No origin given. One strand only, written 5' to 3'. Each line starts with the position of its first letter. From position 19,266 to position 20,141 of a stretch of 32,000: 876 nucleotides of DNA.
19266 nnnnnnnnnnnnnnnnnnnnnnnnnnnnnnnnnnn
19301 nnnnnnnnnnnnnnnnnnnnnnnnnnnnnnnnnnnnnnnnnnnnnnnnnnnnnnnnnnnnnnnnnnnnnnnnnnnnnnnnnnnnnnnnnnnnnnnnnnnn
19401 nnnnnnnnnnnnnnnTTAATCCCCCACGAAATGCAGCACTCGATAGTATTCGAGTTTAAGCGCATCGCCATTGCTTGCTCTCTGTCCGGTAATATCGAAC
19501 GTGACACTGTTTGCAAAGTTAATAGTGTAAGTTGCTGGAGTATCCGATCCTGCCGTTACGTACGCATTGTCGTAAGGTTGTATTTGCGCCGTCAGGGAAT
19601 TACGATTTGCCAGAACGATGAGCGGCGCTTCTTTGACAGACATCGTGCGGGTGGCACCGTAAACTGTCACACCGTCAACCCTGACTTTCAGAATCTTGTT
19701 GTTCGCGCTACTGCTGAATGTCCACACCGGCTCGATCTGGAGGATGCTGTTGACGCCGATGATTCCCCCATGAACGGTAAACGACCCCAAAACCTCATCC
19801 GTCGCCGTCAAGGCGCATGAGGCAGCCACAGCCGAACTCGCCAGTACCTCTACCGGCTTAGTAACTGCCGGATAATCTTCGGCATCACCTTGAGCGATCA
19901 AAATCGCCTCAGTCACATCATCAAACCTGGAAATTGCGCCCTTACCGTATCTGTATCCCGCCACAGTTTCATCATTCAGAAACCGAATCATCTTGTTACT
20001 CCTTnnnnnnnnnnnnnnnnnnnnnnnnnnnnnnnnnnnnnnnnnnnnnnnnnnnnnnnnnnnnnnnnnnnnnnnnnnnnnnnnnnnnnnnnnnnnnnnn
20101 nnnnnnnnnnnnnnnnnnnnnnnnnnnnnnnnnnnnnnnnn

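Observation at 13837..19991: Three stacked two-gene glycan-targeting cassettes between the portal and scaffold genes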

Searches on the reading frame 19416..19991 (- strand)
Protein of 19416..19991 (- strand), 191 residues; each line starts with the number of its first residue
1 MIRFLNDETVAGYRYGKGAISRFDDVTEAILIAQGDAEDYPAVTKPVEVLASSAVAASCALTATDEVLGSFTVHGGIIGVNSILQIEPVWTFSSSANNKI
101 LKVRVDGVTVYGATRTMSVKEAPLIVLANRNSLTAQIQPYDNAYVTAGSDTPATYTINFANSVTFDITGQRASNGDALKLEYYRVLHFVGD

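Call 6: search_protein_families(library=pfam, proteins=[window:19416-19991:-], max_evalue=1)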
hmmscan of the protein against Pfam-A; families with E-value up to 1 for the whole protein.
window:19416-19991:- (191 aa): 0 families

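Call 7: search_protein_families(library=phrogs, proteins=[window:19416-19991:-], max_evalue=0.01)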
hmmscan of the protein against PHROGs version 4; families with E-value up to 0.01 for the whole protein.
window:19416-19991:- (191 aa): 0 families

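Call 21: find_homologous_proteins(query=window:19416-19991:-, max_evalue=0.001)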
Query window:19416-19991:- (191 aa): 232 proteins with E <= 0.001 among 443 candidates; the best 120 are listed.
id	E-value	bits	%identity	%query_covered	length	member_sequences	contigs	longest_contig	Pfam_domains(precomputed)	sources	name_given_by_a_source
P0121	4.4e-103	361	88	100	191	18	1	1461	-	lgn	-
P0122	7.8e-103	360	87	100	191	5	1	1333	-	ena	-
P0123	4.2e-102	358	86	100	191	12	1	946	-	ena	-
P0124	2.1e-101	355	86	100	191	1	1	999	-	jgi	jgi:hypothetical protein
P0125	6.3e-101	354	87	100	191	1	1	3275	-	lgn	-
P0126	1.1e-100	353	86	100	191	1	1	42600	-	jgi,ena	-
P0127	1.4e-100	353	86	100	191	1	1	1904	-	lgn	-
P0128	2.0e-100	352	86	100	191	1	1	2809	-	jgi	jgi:hypothetical protein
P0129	4.1e-100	351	86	100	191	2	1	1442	-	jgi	jgi:hypothetical protein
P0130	6.1e-100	351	85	100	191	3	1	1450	-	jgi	jgi:hypothetical protein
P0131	9.7e-100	350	84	100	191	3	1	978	-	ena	-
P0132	2.1e-99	349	85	100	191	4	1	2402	-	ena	-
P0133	2.7e-99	348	85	100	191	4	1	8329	-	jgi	jgi:hypothetical protein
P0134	9.4e-99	347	83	100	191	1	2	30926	-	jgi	jgi:hypothetical protein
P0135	2.7e-95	335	82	100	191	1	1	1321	-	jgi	jgi:hypothetical protein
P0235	6.5e-69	249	61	99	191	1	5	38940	-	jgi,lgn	-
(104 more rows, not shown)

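Call 22: find_encoding_contigs(protein=P0126, flank=10000, max_places=2)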
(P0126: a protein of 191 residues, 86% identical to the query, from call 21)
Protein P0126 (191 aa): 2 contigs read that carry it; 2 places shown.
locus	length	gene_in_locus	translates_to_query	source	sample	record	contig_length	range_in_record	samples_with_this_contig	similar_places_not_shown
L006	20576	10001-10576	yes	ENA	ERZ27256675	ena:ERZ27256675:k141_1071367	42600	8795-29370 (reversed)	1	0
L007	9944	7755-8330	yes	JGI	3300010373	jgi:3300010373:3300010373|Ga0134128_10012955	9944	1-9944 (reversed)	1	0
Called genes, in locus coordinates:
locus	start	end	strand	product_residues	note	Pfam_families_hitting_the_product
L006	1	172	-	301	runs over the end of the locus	PF00126:HTH_1, PF03466:LysR_substrate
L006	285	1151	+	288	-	PF02678:Pirin, PF05726:Pirin_C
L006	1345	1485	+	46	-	-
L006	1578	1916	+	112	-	-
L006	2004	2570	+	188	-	PF02525:Flavodoxin_2, PF03358:FMN_red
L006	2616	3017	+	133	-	PF01814:Hemerythrin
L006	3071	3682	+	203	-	-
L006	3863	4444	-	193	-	-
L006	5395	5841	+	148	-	-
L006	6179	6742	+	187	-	PF20901:Sf6_terminase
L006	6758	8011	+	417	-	PF04466:Terminase_3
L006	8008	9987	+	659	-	PF16510:P22_portal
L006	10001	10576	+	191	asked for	-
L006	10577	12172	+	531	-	-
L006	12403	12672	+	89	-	-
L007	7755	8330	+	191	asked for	-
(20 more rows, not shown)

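Call 23: find_encoding_contigs(protein=P0235, flank=10000, max_places=3)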
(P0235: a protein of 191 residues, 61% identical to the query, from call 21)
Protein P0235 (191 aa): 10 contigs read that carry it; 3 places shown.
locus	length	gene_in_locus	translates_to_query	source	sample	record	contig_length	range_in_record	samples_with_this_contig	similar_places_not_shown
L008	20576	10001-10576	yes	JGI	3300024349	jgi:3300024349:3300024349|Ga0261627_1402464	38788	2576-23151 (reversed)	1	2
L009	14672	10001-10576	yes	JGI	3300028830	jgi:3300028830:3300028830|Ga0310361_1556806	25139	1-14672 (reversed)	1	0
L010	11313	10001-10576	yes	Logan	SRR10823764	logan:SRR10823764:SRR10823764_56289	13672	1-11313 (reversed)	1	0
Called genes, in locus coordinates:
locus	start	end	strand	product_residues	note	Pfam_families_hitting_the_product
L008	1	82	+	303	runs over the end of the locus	-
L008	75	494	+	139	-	PF05866:RusA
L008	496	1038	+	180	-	PF07105:DUF1367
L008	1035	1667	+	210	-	-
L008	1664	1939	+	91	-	PF06147:DUF968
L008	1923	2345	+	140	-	-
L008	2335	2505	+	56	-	-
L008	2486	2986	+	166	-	-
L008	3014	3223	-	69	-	-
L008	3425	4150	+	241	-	-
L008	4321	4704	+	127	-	-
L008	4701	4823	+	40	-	-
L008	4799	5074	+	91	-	-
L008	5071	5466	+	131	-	-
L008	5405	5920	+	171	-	-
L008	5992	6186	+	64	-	-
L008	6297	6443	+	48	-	-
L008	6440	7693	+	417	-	PF04466:Terminase_3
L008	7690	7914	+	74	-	PF13619:KTSC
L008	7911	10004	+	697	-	PF16510:P22_portal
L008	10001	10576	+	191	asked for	-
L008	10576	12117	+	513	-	PF13229:Beta_helix (faint), PF05048:NosD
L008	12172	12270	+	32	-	-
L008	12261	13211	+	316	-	-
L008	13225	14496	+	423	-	PF13252:Phage_capsid_3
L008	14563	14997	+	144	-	-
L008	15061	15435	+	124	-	-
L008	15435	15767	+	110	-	-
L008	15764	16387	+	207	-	PF24175:SU10_adaptor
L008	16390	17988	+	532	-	-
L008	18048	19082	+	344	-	-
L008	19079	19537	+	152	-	PF27318:HI1402_helical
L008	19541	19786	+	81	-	-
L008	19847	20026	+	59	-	-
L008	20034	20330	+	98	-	-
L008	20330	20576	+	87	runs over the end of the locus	-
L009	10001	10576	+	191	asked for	-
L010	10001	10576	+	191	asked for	-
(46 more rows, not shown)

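Call 38: predict_structure(alignment_id=A2)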
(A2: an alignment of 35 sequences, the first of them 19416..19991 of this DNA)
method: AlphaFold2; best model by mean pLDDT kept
length: 191 residues; sequences in the alignment: 35
mean_pLDDT: 85.5   pTM: 0.70
mean pLDDT of the five models: 85.5, 78.8, 77.9, 75.9, 72.9
residues with pLDDT >= 90: 97; 70-90: 68; 50-70: 21; < 50: 5
segments of 3 or more residues with pLDDT < 50: 143-147
pLDDT, mean of each block of 10 residues (from residue 1): 93 93 90 92 69 93 91 87 93 73 94 80 90 84 51 87 95 83 90 60
secondary structure, 60 per line:
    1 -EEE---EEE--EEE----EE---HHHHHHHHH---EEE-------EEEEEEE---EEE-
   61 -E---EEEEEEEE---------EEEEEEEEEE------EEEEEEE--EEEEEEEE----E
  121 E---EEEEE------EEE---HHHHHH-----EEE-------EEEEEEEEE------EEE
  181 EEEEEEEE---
elements in order: E2-4 E8-10 E13-15 H25-33 E37-39 E47-53 E57-59 E66-73 E83-92 E99-105 E108-115 E125-129 E136-138 H142-147 E153-155 E163-171 E178-188

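Call 43: fold_search(model_id=the predicted structure, library=pdb)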
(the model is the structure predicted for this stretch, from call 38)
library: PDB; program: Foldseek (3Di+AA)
matches with E <= 10: 1758; with E <= 0.001: 36
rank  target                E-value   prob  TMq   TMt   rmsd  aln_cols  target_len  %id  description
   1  7vrp_A                7.5e-05  0.95  0.25  0.14  21.4       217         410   14  Structure of infectious bursal disease virus Gx strain (released 2022-03-30)
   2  8xcj_F                9.8e-05  1.00  0.34  0.18   9.9       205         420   13  Open State of central tail fiber of bacteriophage lambda upon binding to LamB (gpJ713-LamB complex) (released 2024-05-01)
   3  7vrp_F                1.3e-04  0.93  0.26  0.15  21.8       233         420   14  Structure of infectious bursal disease virus Gx strain (released 2022-03-30)
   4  7vrp_J                1.3e-04  0.91  0.25  0.14  21.9       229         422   14  Structure of infectious bursal disease virus Gx strain (released 2022-03-30)
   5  6za2_A                2.1e-04  1.00  0.36  0.08   7.7       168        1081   11  Crystal structure of dimeric latent PorU from Porphyromonas gingivalis (released 2021-09-29)
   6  2df7_P                2.6e-04  0.91  0.26  0.14  21.4       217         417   13  Crystal structure of infectious bursal disease virus VP2 subviral particle (released 2006-06-27)
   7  6za2_B                2.9e-04  1.00  0.36  0.08   7.7       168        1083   11  Crystal structure of dimeric latent PorU from Porphyromonas gingivalis (released 2021-09-29)
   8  7vrn_A                3.0e-04  0.84  0.24  0.13  21.6       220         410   12  Structure of infectious bursal disease virus Gt strain (released 2022-03-30)
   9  6yf6_B                3.2e-04  1.00  0.36  0.46   9.1       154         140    6  EclA C-terminal domain; sugar-binding protein (released 2021-04-07)
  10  8j3x_A                3.2e-04  1.00  0.34  0.19   7.9       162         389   12  Crystal structure of CBM6E from Saccharophagus degradans (released 2024-04-24)
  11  2gsy_A                3.6e-04  0.90  0.26  0.14  21.1       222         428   14  The 2.6A structure of Infectious Bursal Virus Derived T=1 Particles (released 2006-07-18)
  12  2gsy_E                3.6e-04  0.90  0.27  0.14  21.0       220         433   14  The 2.6A structure of Infectious Bursal Virus Derived T=1 Particles (released 2006-07-18)
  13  2wq4_B                3.7e-04  1.00  0.41  0.55   4.9       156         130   11  N-terminal domain of BC2L-C Lectin from Burkholderia cenocepacia (released 2010-01-12)
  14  9rkv_N                4.0e-04  0.90  0.23  0.09  16.4       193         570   13  Agrobacterium phage 7-7-1 tail fibers (released 2025-12-10)
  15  2gsy_Q                4.0e-04  0.89  0.26  0.14  21.1       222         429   14  The 2.6A structure of Infectious Bursal Virus Derived T=1 Particles (released 2006-07-18)
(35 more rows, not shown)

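Call 50: search_protein_families(library=pfam, proteins=[L008:10576-12117:+], max_evalue=0.01)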
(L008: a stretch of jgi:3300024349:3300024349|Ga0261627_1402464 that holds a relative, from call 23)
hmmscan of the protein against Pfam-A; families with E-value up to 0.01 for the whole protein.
L008:10576-12117:+ (513 aa): 2 families
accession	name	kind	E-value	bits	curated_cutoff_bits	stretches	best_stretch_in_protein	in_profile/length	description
PF13229.12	Beta_helix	-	1.2e-08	35.2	25.9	1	319-393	45-115/158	Right handed beta helix region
PF05048.19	NosD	-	2.7e-08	34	23.6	1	290-396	54-158/212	Periplasmic copper-binding protein (NosD)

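Call 74: search_solved_structures(query=A2, max_evalue=1)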
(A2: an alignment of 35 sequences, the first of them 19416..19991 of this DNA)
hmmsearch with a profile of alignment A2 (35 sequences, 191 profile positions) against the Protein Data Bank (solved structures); distinct sequences matched with E-value up to 1: 1.
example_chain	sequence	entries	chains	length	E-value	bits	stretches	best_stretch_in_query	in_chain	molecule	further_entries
8wac_A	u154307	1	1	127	0.21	14.4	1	125-167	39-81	Agarase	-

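Call 76: fold_search(model_id=the predicted structure, library=viral)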
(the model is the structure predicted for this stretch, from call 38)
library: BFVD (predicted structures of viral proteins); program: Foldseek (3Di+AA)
matches with E <= 10: 1902; with E <= 0.001: 248
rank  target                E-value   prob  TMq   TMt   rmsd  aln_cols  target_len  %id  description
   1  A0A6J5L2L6            2.5e-11  1.00  0.58  0.37   2.6       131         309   27  Uncharacterized protein [uncultured Caudovirales phage]
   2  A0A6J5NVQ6            2.4e-10  1.00  0.67  0.44   9.2       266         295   13  Uncharacterized protein [uncultured Caudovirales phage]
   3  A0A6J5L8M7            3.7e-10  1.00  0.65  0.19   2.2       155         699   12  Uncharacterized protein [uncultured Caudovirales phage]
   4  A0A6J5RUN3            4.3e-10  1.00  0.59  0.29   2.6       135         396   23  Uncharacterized protein [uncultured Caudovirales phage]
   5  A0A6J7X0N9            5.3e-10  1.00  0.66  0.46   5.1       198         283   11  Major tropism determinant N-terminal domain-containing protein [uncultured Caudovirales phage]
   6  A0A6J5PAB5            7.0e-10  1.00  0.60  0.37   2.7       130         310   22  Uncharacterized protein [uncultured Caudovirales phage]
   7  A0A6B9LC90            9.1e-10  1.00  0.66  0.27   6.1       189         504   11  Structural protein [Flavobacterium phage vB_FspS_lillamy9-6]
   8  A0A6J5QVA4            2.2e-09  1.00  0.56  0.33   2.8       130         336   22  Uncharacterized protein [uncultured Caudovirales phage]
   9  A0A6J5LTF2            6.7e-09  1.00  0.62  0.21  11.0       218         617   11  Uncharacterized protein [uncultured Caudovirales phage]
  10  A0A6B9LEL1            1.2e-08  1.00  0.67  0.35   6.6       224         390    7  Uncharacterized protein [Flavobacterium phage vB_FspS_mumin6-3]
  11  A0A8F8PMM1            1.6e-08  1.00  0.58  0.62   5.1       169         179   14  Uncharacterized protein [Clandestinovirus]
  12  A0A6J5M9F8            1.6e-08  1.00  0.54  0.39   8.0       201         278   13  Uncharacterized protein [uncultured Caudovirales phage]
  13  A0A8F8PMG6            1.7e-08  1.00  0.62  0.69   4.3       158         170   18  Uncharacterized protein [Clandestinovirus]
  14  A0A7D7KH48            2.0e-08  1.00  0.56  0.19   8.6       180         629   11  Uncharacterized protein [Alteromonas phage ZP6]
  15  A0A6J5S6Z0            3.0e-08  1.00  0.66  0.32   3.2       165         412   10  Uncharacterized protein [uncultured Caudovirales phage]
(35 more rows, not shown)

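Call 77: search_protein_families(library=padloc, proteins=[window:19416-19991:-], max_evalue=0.01)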
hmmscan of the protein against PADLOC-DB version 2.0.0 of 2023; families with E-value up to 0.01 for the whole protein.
window:19416-19991:- (191 aa): 0 families

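Call 78: search_protein_families(library=ncbifam, proteins=[window:19416-19991:-], max_evalue=0.01)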
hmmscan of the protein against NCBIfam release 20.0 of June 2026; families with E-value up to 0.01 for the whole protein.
window:19416-19991:- (191 aa): 0 families

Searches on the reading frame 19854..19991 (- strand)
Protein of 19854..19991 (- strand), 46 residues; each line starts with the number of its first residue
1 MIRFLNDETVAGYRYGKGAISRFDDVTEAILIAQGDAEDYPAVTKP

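Call 68: find_homologous_proteins(query=A4, max_evalue=0.01)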
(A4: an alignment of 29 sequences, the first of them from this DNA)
Query A4 (29 sequences) (46 aa, profile of the alignment): 3 proteins with E <= 0.01 among 60 candidates.
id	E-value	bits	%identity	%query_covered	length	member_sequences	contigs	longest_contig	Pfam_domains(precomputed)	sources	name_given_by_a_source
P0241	7.0e-15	72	51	80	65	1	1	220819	-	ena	-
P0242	1.1e-14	71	51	80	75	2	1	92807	-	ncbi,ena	-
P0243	1.8e-5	42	63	70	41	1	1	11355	-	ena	-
